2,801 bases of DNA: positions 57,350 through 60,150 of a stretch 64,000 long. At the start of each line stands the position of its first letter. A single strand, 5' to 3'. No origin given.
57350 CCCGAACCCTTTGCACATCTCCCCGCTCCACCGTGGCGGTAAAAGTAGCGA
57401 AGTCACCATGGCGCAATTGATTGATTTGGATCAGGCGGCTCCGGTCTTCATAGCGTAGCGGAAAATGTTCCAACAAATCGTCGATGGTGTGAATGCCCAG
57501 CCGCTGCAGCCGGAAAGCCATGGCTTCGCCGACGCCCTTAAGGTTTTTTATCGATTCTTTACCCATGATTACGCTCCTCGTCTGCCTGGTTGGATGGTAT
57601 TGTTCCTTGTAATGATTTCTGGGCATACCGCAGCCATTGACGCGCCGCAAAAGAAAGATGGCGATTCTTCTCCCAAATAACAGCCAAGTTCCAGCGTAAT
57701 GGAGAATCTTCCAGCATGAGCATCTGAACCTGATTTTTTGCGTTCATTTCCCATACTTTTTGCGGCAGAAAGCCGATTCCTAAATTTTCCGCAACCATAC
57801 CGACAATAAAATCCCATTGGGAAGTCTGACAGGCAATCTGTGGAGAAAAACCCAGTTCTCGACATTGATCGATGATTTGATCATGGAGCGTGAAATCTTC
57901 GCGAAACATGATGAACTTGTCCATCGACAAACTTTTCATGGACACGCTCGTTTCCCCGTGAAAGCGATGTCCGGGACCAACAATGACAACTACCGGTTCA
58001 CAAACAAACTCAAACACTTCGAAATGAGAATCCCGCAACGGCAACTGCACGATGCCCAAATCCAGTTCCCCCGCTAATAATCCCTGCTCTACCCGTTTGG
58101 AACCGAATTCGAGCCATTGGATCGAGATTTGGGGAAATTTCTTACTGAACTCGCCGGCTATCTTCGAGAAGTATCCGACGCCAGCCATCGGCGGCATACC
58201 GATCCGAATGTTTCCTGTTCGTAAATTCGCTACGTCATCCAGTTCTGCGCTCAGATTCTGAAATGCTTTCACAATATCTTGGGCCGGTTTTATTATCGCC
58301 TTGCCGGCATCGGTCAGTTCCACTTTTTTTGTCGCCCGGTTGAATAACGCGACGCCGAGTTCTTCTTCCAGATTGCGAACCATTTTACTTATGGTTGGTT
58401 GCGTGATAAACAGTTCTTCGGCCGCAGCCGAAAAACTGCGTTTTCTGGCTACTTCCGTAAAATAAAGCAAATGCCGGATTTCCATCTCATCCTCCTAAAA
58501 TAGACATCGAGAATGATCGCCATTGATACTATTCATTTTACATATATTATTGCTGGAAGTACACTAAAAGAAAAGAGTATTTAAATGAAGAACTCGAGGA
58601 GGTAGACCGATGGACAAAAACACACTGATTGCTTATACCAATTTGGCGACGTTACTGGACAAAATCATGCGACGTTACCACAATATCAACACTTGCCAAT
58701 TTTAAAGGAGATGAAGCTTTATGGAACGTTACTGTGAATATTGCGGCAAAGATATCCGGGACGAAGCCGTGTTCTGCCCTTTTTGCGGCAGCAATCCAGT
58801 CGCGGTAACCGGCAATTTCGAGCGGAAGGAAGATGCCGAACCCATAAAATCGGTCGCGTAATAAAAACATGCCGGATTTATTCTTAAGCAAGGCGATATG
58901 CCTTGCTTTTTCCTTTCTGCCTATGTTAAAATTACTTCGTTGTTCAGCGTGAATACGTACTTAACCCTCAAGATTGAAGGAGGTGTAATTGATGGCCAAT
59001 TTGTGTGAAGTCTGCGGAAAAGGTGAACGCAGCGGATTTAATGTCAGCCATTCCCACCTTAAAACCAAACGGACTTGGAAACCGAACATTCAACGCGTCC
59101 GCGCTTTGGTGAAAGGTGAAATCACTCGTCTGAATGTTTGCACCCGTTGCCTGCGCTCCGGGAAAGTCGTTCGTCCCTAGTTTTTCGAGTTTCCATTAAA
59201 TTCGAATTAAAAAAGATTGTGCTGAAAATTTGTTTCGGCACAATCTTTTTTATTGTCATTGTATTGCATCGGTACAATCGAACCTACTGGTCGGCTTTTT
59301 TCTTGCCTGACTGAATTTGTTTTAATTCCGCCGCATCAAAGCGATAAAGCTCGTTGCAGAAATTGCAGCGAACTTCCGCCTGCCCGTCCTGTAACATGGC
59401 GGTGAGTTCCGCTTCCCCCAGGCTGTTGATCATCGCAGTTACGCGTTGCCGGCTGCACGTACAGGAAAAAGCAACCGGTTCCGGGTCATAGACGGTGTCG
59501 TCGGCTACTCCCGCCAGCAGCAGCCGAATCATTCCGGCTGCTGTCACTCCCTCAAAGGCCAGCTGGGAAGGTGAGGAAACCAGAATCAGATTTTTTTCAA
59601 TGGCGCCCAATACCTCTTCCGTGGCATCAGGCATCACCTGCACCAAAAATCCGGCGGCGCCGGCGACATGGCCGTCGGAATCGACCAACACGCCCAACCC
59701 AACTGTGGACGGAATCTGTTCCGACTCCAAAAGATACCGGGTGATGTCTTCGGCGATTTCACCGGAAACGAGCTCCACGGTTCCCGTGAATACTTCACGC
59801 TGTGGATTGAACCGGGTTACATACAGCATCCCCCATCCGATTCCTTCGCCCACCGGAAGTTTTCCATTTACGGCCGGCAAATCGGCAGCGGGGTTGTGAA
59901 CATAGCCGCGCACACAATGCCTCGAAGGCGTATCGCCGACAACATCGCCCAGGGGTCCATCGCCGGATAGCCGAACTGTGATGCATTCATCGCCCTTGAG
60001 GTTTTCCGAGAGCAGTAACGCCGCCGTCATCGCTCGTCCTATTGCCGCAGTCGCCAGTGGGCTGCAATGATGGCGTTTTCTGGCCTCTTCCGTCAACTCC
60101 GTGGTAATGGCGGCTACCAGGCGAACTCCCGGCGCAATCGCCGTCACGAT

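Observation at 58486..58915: Unannotated micro-operon of two tiny proteins (31 aa, and a 46-aa zinc ribbon) divergent from a LysR regulator, with its own promoter and terminator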

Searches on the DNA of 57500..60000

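Call 5: search_rna_families(source=window, start=57500, end=60000, threshold=evalue, max_evalue=1)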
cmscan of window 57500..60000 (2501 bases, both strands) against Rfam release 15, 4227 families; matches with E-value up to 1: 7.
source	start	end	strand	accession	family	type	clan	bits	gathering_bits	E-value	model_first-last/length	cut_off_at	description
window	59205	59279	+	RF04348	Plastid-psbM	Cis-reg;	-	31.7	52.7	0.046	1-79/79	no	Plastid-psbM 3UTR RNA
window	58844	58914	+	RF02343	ar9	Gene; sRNA;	-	29.1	45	0.036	1-149/149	no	Alphaproteobacterial sRNA ar9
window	59153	59255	+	RF03162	TD-2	Gene; sRNA;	CL00124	26.2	48.7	0.45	1-98/98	no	TD-2 RNA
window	59206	59254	+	RF04252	mir-8186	Gene; miRNA;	-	24.9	80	0.02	1-61/61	no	mir-8186 microRNA precursor family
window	59210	59250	+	RF04134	MIR7504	Gene; miRNA;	-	22.6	83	0.81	1-124/124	no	MIR7504 microRNA precursor family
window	59207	59254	-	RF03948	mir-5045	Gene; miRNA;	-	21.4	80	0.39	1-57/57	no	mir-5045 microRNA precursor family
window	59163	59274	-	RF01478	rli47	Gene; sRNA;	-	13.7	200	0.94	1-508/508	no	Listeria sRNA rli47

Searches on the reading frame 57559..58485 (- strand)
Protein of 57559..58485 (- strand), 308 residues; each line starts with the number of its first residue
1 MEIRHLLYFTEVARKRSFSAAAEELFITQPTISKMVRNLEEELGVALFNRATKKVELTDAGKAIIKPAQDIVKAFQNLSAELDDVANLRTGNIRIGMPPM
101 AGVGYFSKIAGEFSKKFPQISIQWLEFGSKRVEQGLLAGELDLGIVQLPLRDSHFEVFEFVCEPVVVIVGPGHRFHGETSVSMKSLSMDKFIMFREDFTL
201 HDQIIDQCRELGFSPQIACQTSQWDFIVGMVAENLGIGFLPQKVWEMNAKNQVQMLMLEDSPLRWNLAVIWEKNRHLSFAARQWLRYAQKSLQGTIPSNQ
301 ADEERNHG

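Call 3: search_protein_families(library=pfam, proteins=[window:57559-58485:-], max_evalue=1)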
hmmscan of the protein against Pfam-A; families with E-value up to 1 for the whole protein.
window:57559-58485:- (308 aa): 4 families
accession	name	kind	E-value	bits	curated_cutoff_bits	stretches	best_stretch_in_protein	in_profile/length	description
PF03466.25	LysR_substrate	-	6.2e-45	153.6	28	1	88-291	3-207/209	LysR substrate binding domain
PF00126.33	HTH_1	-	3.9e-24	84.8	26.6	1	3-62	1-60/60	Bacterial regulatory helix-turn-helix protein, lysR family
PF12802.13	MarR_2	-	0.015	15.9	27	1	6-41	10-46/61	MarR family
PF01325.25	Fe_dep_repress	-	0.29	11.8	26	1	21-42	28-49/60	Iron dependent repressor, N-terminal DNA binding domain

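Call 14: find_related_loci(query=window:57559-58485:-, collection=genome_contigs, flank=4000)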
Query window:57559-58485:- (308 aa) in genome_contigs; peptide patterns used: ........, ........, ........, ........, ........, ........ (x = any residue, [..] = any of these).
106 stretches matched a pattern; 18 encode a relative of the query (tblastn E <= 1e-3); 18 distinct loci.
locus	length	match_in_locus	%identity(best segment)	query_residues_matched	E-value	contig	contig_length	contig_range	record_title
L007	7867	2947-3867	78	1-308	7e-164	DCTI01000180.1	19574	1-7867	MAG TPA_asm: Negativicutes bacterium UBA1444 UBA1444_contig_58889, whole genome shotgun sequence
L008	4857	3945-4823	72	1-293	8e-148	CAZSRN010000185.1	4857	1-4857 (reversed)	MAG TPA_asm: uncultured Veillonellaceae bacterium isolate SRP192927_co4_899 genome assembly, contig: NODE_50104_length_4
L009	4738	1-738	72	59-304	7e-123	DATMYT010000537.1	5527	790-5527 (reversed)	MAG TPA_asm: Negativicutes bacterium isolate SMAG_U13155 k141_138776, whole genome shotgun sequence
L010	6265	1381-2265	50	1-295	2e-98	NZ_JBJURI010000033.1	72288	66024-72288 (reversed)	Paenibacillus sp. P8 P8_scaffold33, whole genome shotgun sequence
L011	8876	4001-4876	47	1-292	3e-93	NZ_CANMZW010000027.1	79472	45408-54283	Uncultured Brevibacillus sp. isolate S4Y-50-3Z.fasta NODE_27, whole genome shotgun sequence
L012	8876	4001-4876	47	1-292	1e-93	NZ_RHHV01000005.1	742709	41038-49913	Brevibacillus parabrevis strain NRRL NRS 605 contig_5, whole genome shotgun sequence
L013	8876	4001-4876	47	1-292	3e-93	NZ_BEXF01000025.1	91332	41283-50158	Brevibacillus reuszeri strain NIT02 contig25, whole genome shotgun sequence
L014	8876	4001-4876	46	1-292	1e-91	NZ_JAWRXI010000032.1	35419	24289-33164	Brevibacillus sp. SIMBA_040 NODE_32_length_35419_cov_75.412116, whole genome shotgun sequence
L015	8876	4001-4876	47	1-292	9e-92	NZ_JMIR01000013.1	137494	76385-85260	Tumebacillus flagellatus strain GST4 Contig013, whole genome shotgun sequence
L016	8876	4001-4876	47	1-292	2e-91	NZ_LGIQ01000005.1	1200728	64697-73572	Brevibacillus reuszeri strain DSM 9887 super9, whole genome shotgun sequence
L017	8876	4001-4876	44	1-292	5e-90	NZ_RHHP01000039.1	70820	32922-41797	Brevibacillus centrosporus strain NRRL NRS 664 contig_39, whole genome shotgun sequence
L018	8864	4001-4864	45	1-288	9e-88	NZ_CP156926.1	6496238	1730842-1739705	Sporomusa aerivorans strain DSM 13326 chromosome, complete genome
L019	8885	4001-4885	50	1-295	2e-99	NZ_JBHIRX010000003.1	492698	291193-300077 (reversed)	Paenibacillus terreus strain DSM 100035 NODE_3_length_492698_cov_71.403267, whole genome shotgun sequence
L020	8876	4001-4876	42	1-293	7e-86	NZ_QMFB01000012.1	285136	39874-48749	Paenibacillus contaminans strain CKOBP-6 scaffold12, whole genome shotgun sequence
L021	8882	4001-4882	41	1-294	2e-80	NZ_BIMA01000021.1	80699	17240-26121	Paenibacillus koleovorans NBRC 103111 PKO02S_CON000021, whole genome shotgun sequence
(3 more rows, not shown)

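Call 37: search_protein_families(library=ncbifam, proteins=[window:57559-58485:-], max_evalue=1)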
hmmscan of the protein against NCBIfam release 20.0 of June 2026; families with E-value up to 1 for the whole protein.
window:57559-58485:- (308 aa): 60 families (the best 25 are shown)
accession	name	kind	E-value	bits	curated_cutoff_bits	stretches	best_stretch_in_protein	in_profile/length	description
NF047520.1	trans_act_CidR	equivalog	7.2e-110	366.8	415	1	1-291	1-291/292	cidABC operon transcriptional activator CidR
NF053705.1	TransRegGltCGpos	equivalog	6.7e-55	186.4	350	1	1-290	1-291/300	glutamate biosynthesis transcriptional regulator GltC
NF008416.0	PRK11242.1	equivalog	5.8e-49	167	277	1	1-293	1-292/300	transcriptional regulator CynR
NF040786.1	LysR_Sec_metab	equivalog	2.8e-48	164.4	250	1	1-290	1-296/298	selenium metabolism-associated LysR family transcriptional regulator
NF045775.1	acetoin_reg_AlsR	exception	1.7e-45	155.7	430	1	1-276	1-277/290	acetoin biosynthesis transcriptional regulator AlsR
NF007385.0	PRK09906.1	equivalog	2.2e-38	132.1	356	1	1-291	1-290/296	DNA-binding transcriptional regulator HcaR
TIGR03339.1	phn_lysR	subfamily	5.4e-37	127.6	341.1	1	8-278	4-269/279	aminoethylphosphonate catabolism associated LysR family transcriptional regulator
NF008361.0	PRK11151.1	equivalog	2.6e-35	122.2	329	1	1-271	1-272/305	DNA-binding transcriptional regulator OxyR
NF007439.0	PRK09986.1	equivalog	1.2e-33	116.8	290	1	2-274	8-281/296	LysR family transcriptional regulator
NF008722.0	PRK11716.1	equivalog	4.6e-31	107.9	246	1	1-276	1-278/293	HTH-type transcriptional activator IlvY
NF009327.0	PRK12684.1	subfamily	1.3e-28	100.1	402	1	1-256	1-259/313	CysB family HTH-type transcriptional regulator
NF009326.0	PRK12681.1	equivalog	7.3e-27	94.7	436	1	1-250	1-253/324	HTH-type transcriptional regulator CysB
NF007667.0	PRK10341.1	equivalog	4.7e-26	91.5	308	1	4-290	10-296/312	transcriptional regulator TdcA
TIGR02424.1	TF_pcaQ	equivalog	8.7e-26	90.5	303.8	1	3-197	5-201/300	pca operon transcription factor PcaQ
NF050018.1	StrsTransRegOxyRFcella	equivalog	3.4e-25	89.2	500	1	1-274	1-271/289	oxidative stress transcriptional regulator OxyR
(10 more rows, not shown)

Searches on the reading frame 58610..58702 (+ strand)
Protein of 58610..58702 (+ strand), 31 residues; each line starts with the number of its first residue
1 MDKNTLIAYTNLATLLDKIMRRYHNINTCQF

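Call 3: search_protein_families(library=pfam, proteins=[window:58610-58702:+], max_evalue=1)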
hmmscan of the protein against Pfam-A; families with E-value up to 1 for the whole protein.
seq(31 aa): 1 family
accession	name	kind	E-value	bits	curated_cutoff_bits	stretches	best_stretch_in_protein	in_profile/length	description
PF23159.1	WH_Rok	-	0.051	14.1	27.6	1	2-27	26-51/58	Repressor Rok winged helix domain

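Call 21: find_related_loci(query=A2, collection=metagenome_contigs, flank=5000)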
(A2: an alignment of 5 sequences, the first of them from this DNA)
Query A2 (31 aa) in metagenome_contigs; peptide patterns used: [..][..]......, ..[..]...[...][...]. (x = any residue, [..] = any of these).
71 stretches matched a pattern; 2 encode a relative of the query (tblastn E <= 1e-3); 2 distinct loci.
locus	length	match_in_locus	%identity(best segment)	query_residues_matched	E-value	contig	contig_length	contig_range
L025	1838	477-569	87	1-31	4e-17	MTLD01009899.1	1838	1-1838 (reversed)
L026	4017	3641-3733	68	1-31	2e-13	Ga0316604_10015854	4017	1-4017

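Call 24: search_protein_representatives(protein=window:58610-58702:+)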
Query: 31 residues. Proteins with E-value up to 0.001 (for the whole library): 5; up to 1e-10: 1; up to 1e-30: 0. The best 5 are listed.
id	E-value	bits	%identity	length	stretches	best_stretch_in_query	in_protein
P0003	2.0e-12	59.1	90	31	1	1-31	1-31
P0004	2.6e-06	41.1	71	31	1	1-31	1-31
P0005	1.4e-05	38.9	42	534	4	8-28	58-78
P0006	3.1e-05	37.8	47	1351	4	8-30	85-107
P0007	3.4e-04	34.8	67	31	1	1-30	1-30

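Call 26: find_encoding_contigs(protein=P0007, flank=5000)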
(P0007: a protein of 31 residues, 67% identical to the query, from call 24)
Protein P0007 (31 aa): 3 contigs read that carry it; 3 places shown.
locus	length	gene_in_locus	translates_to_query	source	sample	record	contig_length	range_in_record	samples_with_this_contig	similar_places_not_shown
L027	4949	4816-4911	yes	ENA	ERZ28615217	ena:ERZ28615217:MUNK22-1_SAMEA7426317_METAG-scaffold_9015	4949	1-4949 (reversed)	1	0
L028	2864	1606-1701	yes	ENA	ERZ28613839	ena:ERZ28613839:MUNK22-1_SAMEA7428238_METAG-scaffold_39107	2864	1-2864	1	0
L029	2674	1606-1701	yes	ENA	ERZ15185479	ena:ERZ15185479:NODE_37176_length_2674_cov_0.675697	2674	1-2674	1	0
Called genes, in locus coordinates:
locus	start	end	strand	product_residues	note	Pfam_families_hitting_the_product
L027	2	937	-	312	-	?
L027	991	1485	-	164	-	-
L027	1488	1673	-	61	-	PF01361:Tautomerase, PF14552:Tautomerase_2 (weak)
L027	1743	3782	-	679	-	PF17191:RecG_wedge, PF01336:tRNA_anti-codon (weak), PF04851:ResIII (weak), PF00270:DEAD, PF00271:Helicase_C, PF19833:RecG_dom3_C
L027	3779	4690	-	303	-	PF00126:HTH_1, PF03466:LysR_substrate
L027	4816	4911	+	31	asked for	-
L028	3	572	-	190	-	?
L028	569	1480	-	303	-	PF00126:HTH_1, PF03466:LysR_substrate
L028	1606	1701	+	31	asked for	-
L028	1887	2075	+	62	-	PF00830:Ribosomal_L28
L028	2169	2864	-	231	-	?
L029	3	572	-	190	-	?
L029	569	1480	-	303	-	PF00126:HTH_1, PF03466:LysR_substrate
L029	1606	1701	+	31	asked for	-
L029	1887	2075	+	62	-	PF00830:Ribosomal_L28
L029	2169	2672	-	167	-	?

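Call 27: find_encoding_contigs(protein=P0004, flank=5000)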
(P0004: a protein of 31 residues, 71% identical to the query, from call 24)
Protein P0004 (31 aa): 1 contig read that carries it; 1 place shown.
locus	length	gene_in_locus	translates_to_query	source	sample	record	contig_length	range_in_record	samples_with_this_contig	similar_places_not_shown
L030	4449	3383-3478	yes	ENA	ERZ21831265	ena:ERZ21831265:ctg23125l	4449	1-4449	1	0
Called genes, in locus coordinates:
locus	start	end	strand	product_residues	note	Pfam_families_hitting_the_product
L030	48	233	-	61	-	PF01361:Tautomerase, PF14552:Tautomerase_2 (weak)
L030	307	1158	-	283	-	PF00271:Helicase_C, PF19833:RecG_dom3_C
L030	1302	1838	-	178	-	PF00270:DEAD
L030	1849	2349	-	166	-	PF17191:RecG_wedge, PF01336:tRNA_anti-codon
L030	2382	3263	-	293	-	PF00126:HTH_1, PF03466:LysR_substrate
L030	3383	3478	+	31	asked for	-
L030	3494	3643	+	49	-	PF13240:Zn_Ribbon_1 (weak)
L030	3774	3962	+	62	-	PF00830:Ribosomal_L28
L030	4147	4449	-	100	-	?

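Call 37: search_protein_families(library=ncbifam, proteins=[window:58610-58702:+], max_evalue=1)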
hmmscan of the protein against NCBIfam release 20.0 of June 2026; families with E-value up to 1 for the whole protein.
seq(31 aa): 0 families

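Call 38: search_solved_structures(query=A2, max_evalue=10, show_alignments=3)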
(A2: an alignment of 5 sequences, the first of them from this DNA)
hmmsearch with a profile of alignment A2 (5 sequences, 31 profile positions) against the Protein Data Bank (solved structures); distinct sequences matched with E-value up to 10: 8.
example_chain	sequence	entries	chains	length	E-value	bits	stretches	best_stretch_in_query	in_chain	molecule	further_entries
3rir_A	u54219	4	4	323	0.23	14.6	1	2-23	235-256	Biotin-[acetyl-CoA-carboxylase] ligase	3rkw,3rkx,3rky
3v7r_A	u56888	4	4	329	0.23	14.6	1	2-23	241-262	Biotin ligase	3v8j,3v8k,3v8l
6apw_A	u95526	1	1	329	0.23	14.6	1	2-23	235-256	Bifunctional ligase/repressor BirA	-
3v7c_A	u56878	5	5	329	0.24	14.6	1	2-23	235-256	Biotin ligase | Bifunctional ligase/repressor BirA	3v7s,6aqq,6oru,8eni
4ha8_A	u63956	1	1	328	0.24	14.6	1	2-23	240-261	Biotin-[acetyl-CoA-carboxylase] ligase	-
4dq2_A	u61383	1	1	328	0.24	14.6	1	2-23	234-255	Biotin-[acetyl-CoA-carboxylase] ligase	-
6ndl_A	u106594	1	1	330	0.24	14.6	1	2-23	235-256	Biotin Protein Ligase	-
9ux7_A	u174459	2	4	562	1.8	11.8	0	10-31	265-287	Lamassu protein LmuB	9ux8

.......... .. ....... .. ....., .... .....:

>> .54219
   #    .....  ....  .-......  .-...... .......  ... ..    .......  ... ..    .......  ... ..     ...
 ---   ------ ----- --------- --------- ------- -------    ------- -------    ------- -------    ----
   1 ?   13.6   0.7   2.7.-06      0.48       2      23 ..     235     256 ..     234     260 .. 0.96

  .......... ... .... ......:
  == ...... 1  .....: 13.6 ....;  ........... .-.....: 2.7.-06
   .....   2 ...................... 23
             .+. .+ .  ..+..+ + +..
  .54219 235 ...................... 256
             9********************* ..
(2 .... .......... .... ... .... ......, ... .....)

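Call 49: list_cluster_members(proteins=[window:58610-58702:+, window:58721-58858:+, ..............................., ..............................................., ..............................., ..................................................])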
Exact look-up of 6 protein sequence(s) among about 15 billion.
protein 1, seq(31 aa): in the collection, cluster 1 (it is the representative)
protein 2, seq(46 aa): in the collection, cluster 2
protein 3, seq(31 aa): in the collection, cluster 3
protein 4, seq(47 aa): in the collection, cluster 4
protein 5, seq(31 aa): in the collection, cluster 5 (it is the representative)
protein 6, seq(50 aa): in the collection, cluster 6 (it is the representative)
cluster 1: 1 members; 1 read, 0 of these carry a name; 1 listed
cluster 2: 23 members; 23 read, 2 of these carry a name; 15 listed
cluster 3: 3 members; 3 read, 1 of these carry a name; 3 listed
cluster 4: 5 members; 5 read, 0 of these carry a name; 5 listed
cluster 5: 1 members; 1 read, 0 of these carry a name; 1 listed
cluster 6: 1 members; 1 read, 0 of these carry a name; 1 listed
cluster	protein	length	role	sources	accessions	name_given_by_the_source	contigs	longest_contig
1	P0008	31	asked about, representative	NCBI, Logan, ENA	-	-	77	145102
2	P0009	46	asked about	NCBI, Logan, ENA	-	-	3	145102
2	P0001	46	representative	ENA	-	-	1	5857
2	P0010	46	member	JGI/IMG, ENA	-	rRNA maturation endonuclease Nob1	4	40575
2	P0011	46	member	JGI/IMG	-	uncharacterized membrane protein YvbJ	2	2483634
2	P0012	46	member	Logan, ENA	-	-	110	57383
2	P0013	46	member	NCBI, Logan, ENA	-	-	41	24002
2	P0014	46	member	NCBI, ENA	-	-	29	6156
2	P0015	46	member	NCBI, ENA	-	-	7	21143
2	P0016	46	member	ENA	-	-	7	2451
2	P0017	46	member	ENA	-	-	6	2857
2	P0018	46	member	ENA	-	-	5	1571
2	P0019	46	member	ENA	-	-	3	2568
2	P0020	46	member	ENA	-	-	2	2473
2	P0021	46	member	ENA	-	-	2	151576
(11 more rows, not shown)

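Call 65: predict_structure(protein=window:58610-58702:+)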
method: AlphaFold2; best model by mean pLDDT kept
length: 31 residues; sequences in the alignment: 1
mean_pLDDT: 88.3   pTM: 0.44
mean pLDDT of the five models: 88.3, 86.9, 84.5, 82.9, 80.2
residues with pLDDT >= 90: 18; 70-90: 9; 50-70: 3; < 50: 1
segments of 3 or more residues with pLDDT < 50: none
pLDDT, mean of each block of 10 residues (from residue 1): 89 96 84 49
secondary structure, 60 per line:
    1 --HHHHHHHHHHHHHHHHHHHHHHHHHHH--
elements in order: H3-29

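Call 69: search_protein_families(library=phrogs, proteins=[window:58610-58702:+], max_evalue=0.1)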
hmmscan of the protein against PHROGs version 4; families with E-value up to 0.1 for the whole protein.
seq(31 aa): 0 families

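Call 70: search_protein_families(library=padloc, proteins=[window:58610-58702:+], max_evalue=0.1)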
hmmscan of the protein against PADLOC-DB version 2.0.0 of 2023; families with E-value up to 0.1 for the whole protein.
seq(31 aa): 0 families

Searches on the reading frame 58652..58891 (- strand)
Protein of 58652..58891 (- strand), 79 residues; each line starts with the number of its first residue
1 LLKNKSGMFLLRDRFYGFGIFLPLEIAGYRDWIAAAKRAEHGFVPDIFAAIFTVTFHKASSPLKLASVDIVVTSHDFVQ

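Call 3: search_protein_families(library=pfam, proteins=[window:58652-58891:-], max_evalue=1)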
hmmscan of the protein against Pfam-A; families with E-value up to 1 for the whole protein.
window:58652-58891:- (79 aa): 0 families
